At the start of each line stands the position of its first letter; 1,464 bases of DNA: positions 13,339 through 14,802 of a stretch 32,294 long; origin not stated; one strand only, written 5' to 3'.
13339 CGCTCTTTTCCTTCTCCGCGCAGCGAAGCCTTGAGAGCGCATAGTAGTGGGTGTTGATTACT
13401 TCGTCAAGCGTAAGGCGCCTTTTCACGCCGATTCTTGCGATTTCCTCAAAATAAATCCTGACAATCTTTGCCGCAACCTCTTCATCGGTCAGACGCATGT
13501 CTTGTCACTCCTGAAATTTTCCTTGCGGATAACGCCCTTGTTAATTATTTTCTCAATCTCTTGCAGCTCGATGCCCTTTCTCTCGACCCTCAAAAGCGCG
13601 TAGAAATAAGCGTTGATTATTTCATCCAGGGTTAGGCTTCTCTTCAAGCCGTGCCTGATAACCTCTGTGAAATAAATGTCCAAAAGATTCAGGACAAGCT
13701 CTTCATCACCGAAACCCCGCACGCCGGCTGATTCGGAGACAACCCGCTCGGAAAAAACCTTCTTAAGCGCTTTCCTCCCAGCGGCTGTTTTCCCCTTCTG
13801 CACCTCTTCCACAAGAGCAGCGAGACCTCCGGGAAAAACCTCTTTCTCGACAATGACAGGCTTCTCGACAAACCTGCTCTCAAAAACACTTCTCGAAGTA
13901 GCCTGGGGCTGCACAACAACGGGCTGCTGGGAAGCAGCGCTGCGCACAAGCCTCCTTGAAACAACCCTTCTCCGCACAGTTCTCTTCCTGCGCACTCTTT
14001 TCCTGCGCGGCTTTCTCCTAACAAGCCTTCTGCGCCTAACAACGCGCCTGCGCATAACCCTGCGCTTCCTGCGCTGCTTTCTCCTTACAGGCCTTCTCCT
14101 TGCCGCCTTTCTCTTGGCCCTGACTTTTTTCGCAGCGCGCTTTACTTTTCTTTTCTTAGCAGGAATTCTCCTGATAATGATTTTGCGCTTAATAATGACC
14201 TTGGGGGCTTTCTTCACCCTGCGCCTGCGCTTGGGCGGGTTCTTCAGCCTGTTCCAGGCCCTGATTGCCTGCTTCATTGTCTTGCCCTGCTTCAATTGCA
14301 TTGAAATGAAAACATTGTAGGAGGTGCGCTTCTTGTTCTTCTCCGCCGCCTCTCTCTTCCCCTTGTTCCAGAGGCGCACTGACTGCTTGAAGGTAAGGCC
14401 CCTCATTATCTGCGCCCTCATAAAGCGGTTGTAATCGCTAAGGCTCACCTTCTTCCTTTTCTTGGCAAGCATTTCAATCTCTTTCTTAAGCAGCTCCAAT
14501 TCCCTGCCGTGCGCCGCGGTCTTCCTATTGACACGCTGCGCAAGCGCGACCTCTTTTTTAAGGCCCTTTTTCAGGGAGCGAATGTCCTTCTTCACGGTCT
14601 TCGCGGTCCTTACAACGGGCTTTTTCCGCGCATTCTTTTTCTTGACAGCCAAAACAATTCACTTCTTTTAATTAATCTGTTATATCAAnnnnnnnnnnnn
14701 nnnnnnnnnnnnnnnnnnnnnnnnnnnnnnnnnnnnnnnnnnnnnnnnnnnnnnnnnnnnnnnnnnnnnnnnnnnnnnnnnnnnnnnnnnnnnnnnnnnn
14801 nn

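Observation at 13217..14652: Overlapping paralogous pair with an extreme Arg/Lys protein carrying HMG/YABBY-like repeats: candidate novel chromatin or nucleic-acid-binding system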

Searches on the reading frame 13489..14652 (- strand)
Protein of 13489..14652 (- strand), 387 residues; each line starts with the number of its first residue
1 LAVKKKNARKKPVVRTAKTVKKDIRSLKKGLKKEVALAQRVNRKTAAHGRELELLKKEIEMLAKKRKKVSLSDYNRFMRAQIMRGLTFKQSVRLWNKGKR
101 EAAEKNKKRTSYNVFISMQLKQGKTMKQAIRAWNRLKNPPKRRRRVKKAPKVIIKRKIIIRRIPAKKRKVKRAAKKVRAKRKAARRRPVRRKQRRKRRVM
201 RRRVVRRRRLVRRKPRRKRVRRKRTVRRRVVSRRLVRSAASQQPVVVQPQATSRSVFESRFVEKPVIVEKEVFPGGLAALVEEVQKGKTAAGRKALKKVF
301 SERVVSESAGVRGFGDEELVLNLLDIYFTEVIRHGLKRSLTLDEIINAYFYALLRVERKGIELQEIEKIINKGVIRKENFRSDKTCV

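Call 3: search_protein_families(library=pfam, proteins=[window:13489-14652:-], max_evalue=1)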
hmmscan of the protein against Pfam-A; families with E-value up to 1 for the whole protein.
window:13489-14652:- (387 aa): 1 family
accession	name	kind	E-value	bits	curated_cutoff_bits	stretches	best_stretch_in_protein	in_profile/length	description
PF06260.17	DUF1024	-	0.12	13.1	27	0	334-377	31-74/82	Protein of unknown function (DUF1024)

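Call 4: search_protein_families(library=ncbifam, proteins=[window:13489-14652:-], max_evalue=1)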
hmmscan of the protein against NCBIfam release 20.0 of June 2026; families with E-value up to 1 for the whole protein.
window:13489-14652:- (387 aa): 0 families

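Call 52: predict_structure(alignment_id=A5)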
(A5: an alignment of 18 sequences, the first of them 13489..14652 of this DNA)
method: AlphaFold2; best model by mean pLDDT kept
length: 387 residues; sequences in the alignment: 18
mean_pLDDT: 65.5   pTM: 0.23
mean pLDDT of the five models: 65.5, 63.7, 63.8, 60.9, 59.0
residues with pLDDT >= 90: 57; 70-90: 118; 50-70: 81; < 50: 131
segments of 3 or more residues with pLDDT < 50: 1-5, 152-160, 192-212, 219-228, 230-243, 246-277, 283-312, 380-387
pLDDT, mean of each block of 10 residues (from residue 1): 47 69 86 84 78 87 71 92 96 96 80 94 97 93 60 49 70 79 63 46 44 49 48 43 44 42 43 47 47 42 38 64 78 67 80 70 61 60 40
secondary structure, 60 per line:
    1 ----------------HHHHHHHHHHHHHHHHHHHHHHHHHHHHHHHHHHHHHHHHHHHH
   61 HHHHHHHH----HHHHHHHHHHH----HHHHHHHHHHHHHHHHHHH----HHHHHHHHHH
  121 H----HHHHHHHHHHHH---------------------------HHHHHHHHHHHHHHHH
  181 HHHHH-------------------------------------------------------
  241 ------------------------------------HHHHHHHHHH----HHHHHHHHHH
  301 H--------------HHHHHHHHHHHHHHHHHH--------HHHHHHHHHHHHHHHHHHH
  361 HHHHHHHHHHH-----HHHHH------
elements in order: H17-68 H73-83 H88-106 H111-121 H126-137 H165-185 H277-286 H291-301 H316-333 H342-371 H377-381
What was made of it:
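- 14449..14604 (-): N-terminal long helix (aa 17-68), ending in the conserved (D/G)(K/R)EL.LL(K/R)KE(I/L)E.L motif. Probably a coiled coil. AF2 helix 17-68, pLDDT about 70-87 (call 52).
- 13942..14232 (-): Protamine-like basic tract (aa 141-237): 41 R, 19 K, 14 V, no acidic residue, net +60. Mostly low pLDDT, i.e. disordered (call 52).
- On HMG box (PF00505/PF09011): Each unit has two helices in about 30-35 aa (call 52).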

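Call 57: fold_search(model_id=the predicted structure, library=pdb)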
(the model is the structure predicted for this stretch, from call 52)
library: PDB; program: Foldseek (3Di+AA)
matches with E <= 10: 39; with E <= 0.001: 0
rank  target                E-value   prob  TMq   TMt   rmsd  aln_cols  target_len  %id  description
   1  4ehs_A                1.5e+00  0.09  0.09  0.19  10.6        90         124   16  Crystal structure of Helicobacter pylori DnaG Primase C terminal domain (released 2013-05-01)
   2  2gsl_E                2.3e+00  0.08  0.10  0.21  13.6        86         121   21  X-Ray Crystal Structure of Protein FN1578 from Fusobacterium nucleatum. Northeast Structural Genomics Consortium Targe (released 2006-05-09)
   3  7ung_h                2.5e+00  0.04  0.07  0.15  35.4       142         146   20  48-nm repeat of the human respiratory doublet microtubule (released 2022-10-05)
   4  8b6l_P                3.4e+00  0.06  0.12  0.08  16.3       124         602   10  Subtomogram average of the human Sec61-TRAP-OSTA-translocon (released 2022-12-07)
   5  4ehs_B                3.6e+00  0.05  0.08  0.19  10.9        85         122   15  Crystal structure of Helicobacter pylori DnaG Primase C terminal domain (released 2013-05-01)
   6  8j07_c2               3.6e+00  0.04  0.10  0.07  39.6       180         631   16  96nm repeat of human respiratory doublet microtubule and associated axonemal complexes (released 2023-07-26)
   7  6rw4_Y                3.6e+00  0.04  0.08  0.18  21.1       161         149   13  Structure of human mitochondrial 28S ribosome in complex with mitochondrial IF3 (released 2020-06-03)
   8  4wfd_B                4.3e+00  0.06  0.12  0.29   9.2       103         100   16  Structure of the Rrp6-Rrp47-Mtr4 interaction (released 2014-10-29)
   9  9grx_5                4.3e+00  0.06  0.10  0.21  18.6       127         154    9  NDH-PSI-LHCI supercomplex from S. oleracea (released 2025-02-12)
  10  6tdu_AJ               4.3e+00  0.06  0.07  0.14  14.0        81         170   20  Cryo-EM structure of Euglena gracilis mitochondrial ATP synthase, full dimer, rotational states 1 (released 2019-11-27)
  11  9smi_A                4.3e+00  0.03  0.06  0.21  15.2       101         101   11  Reduced bovine complex I in lipid nanodisc, NADH-deactive (released 2026-03-18)
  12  3whj                  4.9e+00  0.03  0.08  0.19  13.1       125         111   10  Crystal structure of Nas2 N-terminal domain (released 2014-03-26)
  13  8b6f_BA               5.2e+00  0.05  0.10  0.17  25.0       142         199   15  Cryo-EM structure of NADH:ubiquinone oxidoreductase (complex-I) from respiratory supercomplex of Tetrahymena thermoph (released 2023-03-29)
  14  1vke_A                5.6e+00  0.08  0.13  0.33  14.1       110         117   17  Crystal structure of carboxymuconolactone decarboxylase family protein possibly involved in antioxidative response (TM (released 2004-06-08)
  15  2gsl_B                5.6e+00  0.08  0.08  0.20   6.3        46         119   15  X-Ray Crystal Structure of Protein FN1578 from Fusobacterium nucleatum. Northeast Structural Genomics Consortium Targe (released 2006-05-09)
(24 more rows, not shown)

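Call 68: list_cluster_members(proteins=[P0140, P0151, P0152, P0153, P0154, P0139, P0133, window:13489-14652:-])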
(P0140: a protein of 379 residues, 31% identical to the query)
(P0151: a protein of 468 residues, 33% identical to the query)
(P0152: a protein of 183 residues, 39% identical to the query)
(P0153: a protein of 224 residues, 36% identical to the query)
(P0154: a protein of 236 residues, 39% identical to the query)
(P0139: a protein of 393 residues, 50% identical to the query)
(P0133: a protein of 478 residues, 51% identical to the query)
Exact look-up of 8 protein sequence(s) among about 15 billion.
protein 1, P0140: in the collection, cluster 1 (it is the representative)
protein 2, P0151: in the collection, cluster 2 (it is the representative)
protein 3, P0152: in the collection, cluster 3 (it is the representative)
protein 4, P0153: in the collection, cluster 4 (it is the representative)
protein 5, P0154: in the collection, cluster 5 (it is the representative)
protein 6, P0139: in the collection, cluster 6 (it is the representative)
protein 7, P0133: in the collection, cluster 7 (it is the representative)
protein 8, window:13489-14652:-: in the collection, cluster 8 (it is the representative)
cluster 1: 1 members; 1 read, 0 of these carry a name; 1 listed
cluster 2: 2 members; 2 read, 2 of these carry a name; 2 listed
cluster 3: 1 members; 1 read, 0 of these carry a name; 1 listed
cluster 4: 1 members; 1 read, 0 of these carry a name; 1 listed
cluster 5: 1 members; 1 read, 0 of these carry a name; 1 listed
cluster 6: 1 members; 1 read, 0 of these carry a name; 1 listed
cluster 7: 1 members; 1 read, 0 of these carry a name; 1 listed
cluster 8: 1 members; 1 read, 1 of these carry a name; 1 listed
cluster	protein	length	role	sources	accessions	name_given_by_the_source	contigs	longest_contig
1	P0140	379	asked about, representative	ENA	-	-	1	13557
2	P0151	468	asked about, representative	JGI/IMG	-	hypothetical protein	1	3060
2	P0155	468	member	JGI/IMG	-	hypothetical protein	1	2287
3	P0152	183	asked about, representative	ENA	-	-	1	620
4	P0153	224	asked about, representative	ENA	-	-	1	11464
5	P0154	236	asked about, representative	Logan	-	-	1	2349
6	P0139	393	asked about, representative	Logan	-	-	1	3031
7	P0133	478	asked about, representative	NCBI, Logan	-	-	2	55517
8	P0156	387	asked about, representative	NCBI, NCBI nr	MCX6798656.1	MAG: hypothetical protein NTW59_00995 [Candidatus Diapherotrites archaeon] | hypothetical protein [Candidatus Diapherotrites archaeon]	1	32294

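Call 69: fold_search(model_id=the predicted structure, library=viral)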
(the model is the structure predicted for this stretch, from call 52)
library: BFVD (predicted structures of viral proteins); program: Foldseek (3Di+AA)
matches with E <= 10: 45; with E <= 0.001: 0
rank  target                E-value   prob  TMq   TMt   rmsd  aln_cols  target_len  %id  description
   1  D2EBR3                1.2e-01  0.21  0.08  0.08  27.9       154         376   19  Hypothetical phage protein [Pseudomonas phage phi2]
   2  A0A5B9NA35            1.0e+00  0.07  0.07  0.18  20.9       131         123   12  Uncharacterized protein [Xanthomonas phage Samson]
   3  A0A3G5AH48            1.3e+00  0.13  0.12  0.15  22.1       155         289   13  Uncharacterized protein [Satyrvirus sp.]
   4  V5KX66                1.6e+00  0.04  0.09  0.07  39.2       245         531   16  Neurofilament triplet H1-like protein [Andrias davidianus ranavirus]
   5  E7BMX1                1.7e+00  0.04  0.08  0.09  24.7       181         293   19  Putative capsid protein (Fragment) [Grapevine associated chrysovirus-2]
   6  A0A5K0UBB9            2.0e+00  0.03  0.08  0.10  20.6       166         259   13  Uncharacterized protein [Yasminevirus sp. GU-2018]
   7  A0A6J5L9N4            2.3e+00  0.05  0.09  0.08  18.4       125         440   14  BaeS Signal transduction histidine kinase [uncultured Caudovirales phage]
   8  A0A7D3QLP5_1          2.6e+00  0.04  0.10  0.04  20.1       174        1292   15  (no name in the UniProt tables at hand)
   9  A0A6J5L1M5            2.8e+00  0.11  0.11  0.30  14.1       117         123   15  Uncharacterized protein [uncultured Caudovirales phage]
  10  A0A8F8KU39            2.8e+00  0.04  0.09  0.17  19.9       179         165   14  Transmembrane protein [Clandestinovirus]
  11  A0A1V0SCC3            3.6e+00  0.04  0.09  0.10  22.2       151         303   21  Uncharacterized protein [Catovirus CTV1]
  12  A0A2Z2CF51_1          3.8e+00  0.04  0.09  0.03  25.7       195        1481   14  (no name in the UniProt tables at hand)
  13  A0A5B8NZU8            3.8e+00  0.02  0.07  0.07  43.6       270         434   15  Neurofilament triplet H1-like protein [Frog virus 3]
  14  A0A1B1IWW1            4.1e+00  0.06  0.11  0.26  19.6       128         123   13  (no name in the UniProt tables at hand)
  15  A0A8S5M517            4.3e+00  0.14  0.11  0.51   4.0        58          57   17  Uncharacterized protein [Siphoviridae sp. ctPJC19]
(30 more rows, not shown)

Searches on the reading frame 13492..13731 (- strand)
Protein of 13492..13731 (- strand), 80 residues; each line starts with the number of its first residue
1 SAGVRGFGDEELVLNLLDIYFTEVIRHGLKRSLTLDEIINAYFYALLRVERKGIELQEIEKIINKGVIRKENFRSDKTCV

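Call 18: find_homologous_proteins(query=A1, max_evalue=0.1)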
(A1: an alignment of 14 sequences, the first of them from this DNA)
Query A1 (14 sequences) (80 aa, profile of the alignment): 242 proteins with E <= 0.1 among 8000 candidates; the best 120 are listed.
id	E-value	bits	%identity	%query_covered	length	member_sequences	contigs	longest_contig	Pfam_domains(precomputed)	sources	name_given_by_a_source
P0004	1.5e-35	139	42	76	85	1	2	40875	-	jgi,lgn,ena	-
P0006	3.5e-35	138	46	70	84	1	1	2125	-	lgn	-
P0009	2.6e-34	135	49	85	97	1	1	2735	-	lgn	-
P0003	3.5e-34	134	51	71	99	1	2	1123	-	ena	-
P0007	3.7e-34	134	60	54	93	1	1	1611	-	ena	-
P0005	1.4e-33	133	50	70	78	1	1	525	-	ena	-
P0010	2.0e-33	132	57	61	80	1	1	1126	-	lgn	-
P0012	3.8e-33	131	48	71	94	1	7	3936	-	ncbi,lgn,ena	-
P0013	5.0e-33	131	50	68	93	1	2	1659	-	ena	-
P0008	7.8e-33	130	47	59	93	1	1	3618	-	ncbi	-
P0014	1.0e-32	130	41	73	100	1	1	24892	-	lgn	-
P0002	1.1e-32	130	42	83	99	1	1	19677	-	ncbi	-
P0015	1.5e-32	129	43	70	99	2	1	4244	-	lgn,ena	-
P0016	1.7e-32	129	41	89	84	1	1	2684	-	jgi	jgi:hypothetical protein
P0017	1.9e-32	129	41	89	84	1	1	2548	-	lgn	-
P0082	2.1e-27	113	48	84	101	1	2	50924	-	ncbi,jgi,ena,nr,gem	ncbi:MAG: hypothetical protein ABIE23_00895 [archaeon]|nr:hypothetical protein [Candidatus Micrarcha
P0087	6.3e-27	111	47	73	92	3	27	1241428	-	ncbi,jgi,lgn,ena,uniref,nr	ncbi:MAG: hypothetical protein QT03_C0001G1250 [archaeon GW2011_AR10]|uniref:Uncharacterized protein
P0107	8.1e-26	108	49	91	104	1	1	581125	-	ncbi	ncbi:MAG: hypothetical protein AB1467_00785 [Candidatus Diapherotrites archaeon]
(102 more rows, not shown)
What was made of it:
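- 13217..13498 (-): Short gene: 93-aa protein (NTW59_00990, 'hypothetical'). Its ATG overlaps the long gene's stop by 10 nt. The family has at least 242 members (call 18).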

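Call 19: search_solved_structures(query=A1, max_evalue=10, show_alignments=3)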
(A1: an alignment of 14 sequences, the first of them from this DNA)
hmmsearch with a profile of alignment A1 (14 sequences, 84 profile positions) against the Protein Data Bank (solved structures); distinct sequences matched with E-value up to 10: 3.
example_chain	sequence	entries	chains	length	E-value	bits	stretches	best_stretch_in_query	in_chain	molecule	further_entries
4uf2_A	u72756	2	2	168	0.73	13.2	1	7-32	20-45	Antiapoptotic membrane protein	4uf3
4uf1_A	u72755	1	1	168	0.73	13.2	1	7-32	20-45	Antiapoptotic membrane protein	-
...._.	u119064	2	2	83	1.1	12.7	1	33-60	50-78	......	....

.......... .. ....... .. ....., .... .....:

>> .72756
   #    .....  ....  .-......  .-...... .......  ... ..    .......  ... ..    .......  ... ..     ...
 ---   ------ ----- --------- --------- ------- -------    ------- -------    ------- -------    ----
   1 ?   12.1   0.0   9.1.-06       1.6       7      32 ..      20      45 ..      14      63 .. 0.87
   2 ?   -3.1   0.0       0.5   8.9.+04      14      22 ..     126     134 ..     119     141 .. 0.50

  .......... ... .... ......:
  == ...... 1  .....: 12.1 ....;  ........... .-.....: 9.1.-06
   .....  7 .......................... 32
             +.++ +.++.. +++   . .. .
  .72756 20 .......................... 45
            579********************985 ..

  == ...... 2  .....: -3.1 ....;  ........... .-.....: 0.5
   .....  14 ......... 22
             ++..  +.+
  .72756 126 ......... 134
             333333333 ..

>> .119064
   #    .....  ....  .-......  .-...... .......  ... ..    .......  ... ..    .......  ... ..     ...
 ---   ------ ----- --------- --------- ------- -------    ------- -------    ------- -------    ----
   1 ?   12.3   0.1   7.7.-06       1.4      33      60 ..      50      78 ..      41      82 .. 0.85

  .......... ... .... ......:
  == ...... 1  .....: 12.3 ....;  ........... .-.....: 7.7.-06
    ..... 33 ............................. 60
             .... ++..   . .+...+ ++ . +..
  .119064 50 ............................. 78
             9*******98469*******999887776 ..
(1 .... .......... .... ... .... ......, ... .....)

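Call 45: find_encoding_contigs(protein=P0087, flank=5000, max_places=1)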
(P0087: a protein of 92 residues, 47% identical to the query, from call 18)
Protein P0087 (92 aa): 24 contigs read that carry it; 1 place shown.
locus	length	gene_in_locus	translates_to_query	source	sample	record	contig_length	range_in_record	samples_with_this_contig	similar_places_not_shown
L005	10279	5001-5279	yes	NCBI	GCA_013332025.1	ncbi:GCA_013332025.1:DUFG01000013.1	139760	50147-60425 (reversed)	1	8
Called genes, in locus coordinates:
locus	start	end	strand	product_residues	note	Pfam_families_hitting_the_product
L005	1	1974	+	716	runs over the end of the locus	-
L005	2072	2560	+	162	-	PF11848:DUF3368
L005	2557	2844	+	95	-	PF03683:UPF0175 (weak)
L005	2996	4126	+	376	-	PF01637:ATPase_2, PF13191:AAA_16, PF00004:AAA, PF13401:AAA_22, PF22703:Cdc6_lid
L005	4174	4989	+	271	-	-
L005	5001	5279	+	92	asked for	-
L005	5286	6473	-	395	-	PF01926:MMR_HSR1, PF08438:YGR210-like_G4, PF02824:TGS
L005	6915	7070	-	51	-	-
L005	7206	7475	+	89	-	PF03551:PadR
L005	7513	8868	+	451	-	PF05496:RuvB_N (weak), PF00004:AAA, PF22608:DNAX_ATPase_lid (weak)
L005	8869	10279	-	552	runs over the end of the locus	PF03483:B3_4 (weak), PF03484:B5, PF17759:tRNA_synthFbeta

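Call 46: find_encoding_contigs(protein=P0082, flank=5000, max_places=1)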
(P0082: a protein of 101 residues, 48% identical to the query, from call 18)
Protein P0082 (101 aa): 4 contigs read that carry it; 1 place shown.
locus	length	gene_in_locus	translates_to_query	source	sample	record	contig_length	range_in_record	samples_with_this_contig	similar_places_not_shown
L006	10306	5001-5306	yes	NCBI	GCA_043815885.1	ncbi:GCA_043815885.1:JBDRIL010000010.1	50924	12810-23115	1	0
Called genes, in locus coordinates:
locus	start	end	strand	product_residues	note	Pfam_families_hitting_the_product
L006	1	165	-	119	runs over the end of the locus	-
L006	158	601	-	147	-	-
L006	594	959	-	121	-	-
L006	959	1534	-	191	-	-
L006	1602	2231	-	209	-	PF12840:HTH_20 (weak), PF25213:HVO_A0261_N (weak), PF01022:HTH_5, PF14947:HTH_45 (weak)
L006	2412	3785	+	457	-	-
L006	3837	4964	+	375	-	PF01637:ATPase_2 (weak), PF13191:AAA_16, PF00004:AAA (weak), PF13401:AAA_22, PF22703:Cdc6_lid, PF09079:WHD_Cdc6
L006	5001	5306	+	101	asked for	-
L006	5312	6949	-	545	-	PF03483:B3_4, PF03484:B5, PF17759:tRNA_synthFbeta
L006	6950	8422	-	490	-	PF01409:tRNA-synt_2d, PF00152:tRNA-synt_2 (faint)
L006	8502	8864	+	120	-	PF17146:PIN_6, PF01850:PIN (weak)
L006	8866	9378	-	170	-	-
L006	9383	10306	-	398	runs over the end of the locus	PF01926:MMR_HSR1, PF08438:YGR210-like_G4, PF02824:TGS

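Call 47: find_encoding_contigs(protein=P0107, flank=5000, max_places=1)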
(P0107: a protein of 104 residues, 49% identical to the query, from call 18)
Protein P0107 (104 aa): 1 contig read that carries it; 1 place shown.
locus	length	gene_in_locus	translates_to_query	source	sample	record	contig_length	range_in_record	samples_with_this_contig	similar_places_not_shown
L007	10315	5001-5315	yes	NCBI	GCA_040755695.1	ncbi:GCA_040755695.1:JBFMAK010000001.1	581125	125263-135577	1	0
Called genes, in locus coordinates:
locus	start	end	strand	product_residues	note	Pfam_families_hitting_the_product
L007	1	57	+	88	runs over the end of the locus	PF25213:HVO_A0261_N (faint)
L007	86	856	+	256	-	PF01555:N6_N4_Mtase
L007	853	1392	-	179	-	-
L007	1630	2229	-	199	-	PF01022:HTH_5, PF12840:HTH_20 (weak), PF14947:HTH_45 (weak)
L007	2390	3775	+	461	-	-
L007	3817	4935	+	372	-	PF01637:ATPase_2, PF13191:AAA_16, PF24883:NPHP3_N (faint), PF00004:AAA, PF13401:AAA_22, PF22703:Cdc6_lid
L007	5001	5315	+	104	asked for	-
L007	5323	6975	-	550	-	PF03483:B3_4, PF03484:B5, PF17759:tRNA_synthFbeta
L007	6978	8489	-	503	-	PF01409:tRNA-synt_2d, PF00152:tRNA-synt_2 (faint)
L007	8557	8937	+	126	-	PF17146:PIN_6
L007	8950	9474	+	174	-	-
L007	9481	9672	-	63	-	-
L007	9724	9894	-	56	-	-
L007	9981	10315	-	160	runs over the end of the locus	-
